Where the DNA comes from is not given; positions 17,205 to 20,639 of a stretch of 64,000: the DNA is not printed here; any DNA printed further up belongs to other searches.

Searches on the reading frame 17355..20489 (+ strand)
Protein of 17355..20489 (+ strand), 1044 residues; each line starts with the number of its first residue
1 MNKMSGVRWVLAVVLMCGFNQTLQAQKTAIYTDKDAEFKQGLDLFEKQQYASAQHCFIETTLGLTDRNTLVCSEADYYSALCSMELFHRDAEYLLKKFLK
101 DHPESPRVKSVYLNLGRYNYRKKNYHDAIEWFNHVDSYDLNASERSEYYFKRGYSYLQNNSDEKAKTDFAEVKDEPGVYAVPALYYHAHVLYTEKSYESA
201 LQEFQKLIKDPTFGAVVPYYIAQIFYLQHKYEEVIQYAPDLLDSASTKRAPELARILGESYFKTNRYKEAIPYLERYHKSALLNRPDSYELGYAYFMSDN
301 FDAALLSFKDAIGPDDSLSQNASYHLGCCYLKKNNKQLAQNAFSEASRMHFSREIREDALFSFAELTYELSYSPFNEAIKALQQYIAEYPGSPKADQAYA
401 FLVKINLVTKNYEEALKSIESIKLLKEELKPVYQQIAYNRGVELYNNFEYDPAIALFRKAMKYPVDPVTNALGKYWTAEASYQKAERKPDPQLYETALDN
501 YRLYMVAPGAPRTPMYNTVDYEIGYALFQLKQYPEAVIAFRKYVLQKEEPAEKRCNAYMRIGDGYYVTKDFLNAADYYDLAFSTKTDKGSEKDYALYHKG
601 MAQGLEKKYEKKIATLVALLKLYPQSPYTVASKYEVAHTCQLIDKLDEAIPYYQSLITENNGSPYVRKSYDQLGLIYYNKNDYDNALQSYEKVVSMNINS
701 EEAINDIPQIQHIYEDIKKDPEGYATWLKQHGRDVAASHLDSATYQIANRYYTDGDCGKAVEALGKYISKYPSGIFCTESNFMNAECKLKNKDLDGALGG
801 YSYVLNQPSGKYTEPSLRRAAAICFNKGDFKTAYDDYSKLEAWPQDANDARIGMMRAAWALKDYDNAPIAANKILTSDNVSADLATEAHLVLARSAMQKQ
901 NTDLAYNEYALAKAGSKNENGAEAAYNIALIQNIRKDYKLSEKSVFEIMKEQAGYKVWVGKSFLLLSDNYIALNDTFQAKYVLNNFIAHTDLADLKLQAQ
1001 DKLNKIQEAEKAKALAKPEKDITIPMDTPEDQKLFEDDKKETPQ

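Call 76: search_protein_families(library=pfam, proteins=[window:17355-20489:+], max_evalue=0.00001)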
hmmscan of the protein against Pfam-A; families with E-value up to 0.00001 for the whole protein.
window:17355-20489:+ (1044 aa): 13 families
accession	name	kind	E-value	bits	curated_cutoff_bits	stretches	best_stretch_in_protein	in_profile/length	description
PF13432.12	TPR_16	-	1.4e-29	102.6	32.7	0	257-315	3-61/65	Tetratricopeptide repeat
PF07719.23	TPR_2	-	9.2e-23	78.9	27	0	669-697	3-31/34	Tetratricopeptide repeat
PF13174.12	TPR_6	-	2.4e-22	78.4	26.3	0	594-626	1-33/33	Tetratricopeptide repeat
PF13428.12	TPR_14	-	6.8e-17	60.7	23.5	0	251-279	1-29/44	Tetratricopeptide repeat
PF00515.34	TPR_1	-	8.8e-17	60.6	27.8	0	673-697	7-31/34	Tetratricopeptide repeat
PF13424.12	TPR_12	-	1.2e-14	54.6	30.1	0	631-696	3-74/77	Tetratricopeptide repeat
PF14559.12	TPR_19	-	1.4e-13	51.4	25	0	375-423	7-52/68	Tetratricopeptide repeat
PF13374.12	TPR_10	-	4.9e-11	42.7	27.5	0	669-696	4-31/42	Tetratricopeptide repeat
PF13181.12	TPR_8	-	6.6e-10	38.8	25.7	0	668-697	2-31/34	Tetratricopeptide repeat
PF12895.13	ANAPC3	-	2.4e-08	34.5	27.2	0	264-343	2-79/82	Anaphase-promoting complex, cyclosome, subunit 3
PF13371.12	TPR_9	-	6.7e-07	29.7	35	0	375-398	45-68/73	Tetratricopeptide repeat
PF13176.12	TPR_7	-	4.2e-06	26.9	27.9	0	670-694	2-26/36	Tetratricopeptide repeat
PF13525.12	YfiO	-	4.9e-06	26.9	25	0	365-421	11-67/203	Outer membrane lipoprotein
